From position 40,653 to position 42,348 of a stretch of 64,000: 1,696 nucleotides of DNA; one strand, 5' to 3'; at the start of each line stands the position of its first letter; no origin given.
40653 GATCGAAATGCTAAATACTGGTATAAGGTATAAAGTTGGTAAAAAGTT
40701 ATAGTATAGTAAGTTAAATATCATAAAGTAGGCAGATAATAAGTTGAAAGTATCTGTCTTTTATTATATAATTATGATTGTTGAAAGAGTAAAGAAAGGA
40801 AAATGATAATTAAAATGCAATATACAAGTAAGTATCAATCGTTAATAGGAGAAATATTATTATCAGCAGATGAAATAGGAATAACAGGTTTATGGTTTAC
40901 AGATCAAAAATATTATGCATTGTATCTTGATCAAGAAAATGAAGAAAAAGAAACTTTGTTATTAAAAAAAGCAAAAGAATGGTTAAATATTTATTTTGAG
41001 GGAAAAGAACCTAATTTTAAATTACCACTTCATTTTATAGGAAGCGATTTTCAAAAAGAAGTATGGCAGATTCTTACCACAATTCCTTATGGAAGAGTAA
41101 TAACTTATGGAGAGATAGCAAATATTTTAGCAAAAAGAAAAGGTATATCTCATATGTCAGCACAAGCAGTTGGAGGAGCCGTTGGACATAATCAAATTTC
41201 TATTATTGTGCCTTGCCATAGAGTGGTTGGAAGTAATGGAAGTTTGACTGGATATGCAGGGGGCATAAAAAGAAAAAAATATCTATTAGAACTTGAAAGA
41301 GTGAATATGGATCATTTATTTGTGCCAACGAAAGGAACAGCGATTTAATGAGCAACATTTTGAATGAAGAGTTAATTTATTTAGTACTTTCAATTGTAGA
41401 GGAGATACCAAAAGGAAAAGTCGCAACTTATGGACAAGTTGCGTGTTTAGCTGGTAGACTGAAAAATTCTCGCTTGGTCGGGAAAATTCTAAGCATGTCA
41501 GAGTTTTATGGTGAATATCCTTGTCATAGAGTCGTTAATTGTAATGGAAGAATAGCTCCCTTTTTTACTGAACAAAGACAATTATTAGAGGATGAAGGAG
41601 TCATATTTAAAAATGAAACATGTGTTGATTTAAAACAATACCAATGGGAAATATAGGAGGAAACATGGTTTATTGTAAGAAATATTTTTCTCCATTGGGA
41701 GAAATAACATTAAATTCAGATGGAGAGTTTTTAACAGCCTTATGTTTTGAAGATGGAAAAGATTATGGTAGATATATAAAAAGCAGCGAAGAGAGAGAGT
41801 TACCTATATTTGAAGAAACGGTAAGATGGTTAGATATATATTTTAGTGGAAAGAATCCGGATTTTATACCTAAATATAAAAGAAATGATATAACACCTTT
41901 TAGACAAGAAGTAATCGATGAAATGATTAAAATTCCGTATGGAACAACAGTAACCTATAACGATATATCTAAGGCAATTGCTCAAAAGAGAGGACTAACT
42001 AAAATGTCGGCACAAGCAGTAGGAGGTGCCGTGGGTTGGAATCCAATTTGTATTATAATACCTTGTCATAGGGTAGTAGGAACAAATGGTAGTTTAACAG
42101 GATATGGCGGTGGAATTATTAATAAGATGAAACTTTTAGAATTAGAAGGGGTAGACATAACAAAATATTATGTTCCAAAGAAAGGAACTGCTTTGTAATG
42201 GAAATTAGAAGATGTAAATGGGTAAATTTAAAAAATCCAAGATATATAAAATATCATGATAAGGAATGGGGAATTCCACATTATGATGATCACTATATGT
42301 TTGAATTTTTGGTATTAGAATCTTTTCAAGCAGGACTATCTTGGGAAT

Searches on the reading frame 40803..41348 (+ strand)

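Call 29: search_protein_families(library=pfam, proteins=[window:40803-41348:+], max_evalue=0.00001)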
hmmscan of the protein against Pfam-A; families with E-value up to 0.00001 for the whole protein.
window:40803-41348:+ (181 aa): 2 families
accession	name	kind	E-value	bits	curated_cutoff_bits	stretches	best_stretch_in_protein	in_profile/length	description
PF01035.26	DNA_binding_1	-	4.7e-33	113.3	27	1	82-167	1-81/81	6-O-methylguanine DNA methyltransferase, DNA binding domain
PF02870.21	Methyltransf_1N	-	4.6e-10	40.3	21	1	7-77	2-70/71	6-O-methylguanine DNA methyltransferase, ribonuclease-like domain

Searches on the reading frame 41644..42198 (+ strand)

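Call 29: search_protein_families(library=pfam, proteins=[window:41644-42198:+], max_evalue=0.00001)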
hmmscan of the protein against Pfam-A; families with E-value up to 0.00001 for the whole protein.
window:41644-42198:+ (184 aa): 2 families
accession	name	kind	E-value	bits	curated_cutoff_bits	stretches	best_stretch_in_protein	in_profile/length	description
PF01035.26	DNA_binding_1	-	4.4e-28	97.4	27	1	85-170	1-81/81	6-O-methylguanine DNA methyltransferase, DNA binding domain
PF02870.21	Methyltransf_1N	-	1.9e-08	35.2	21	1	9-74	1-65/71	6-O-methylguanine DNA methyltransferase, ribonuclease-like domain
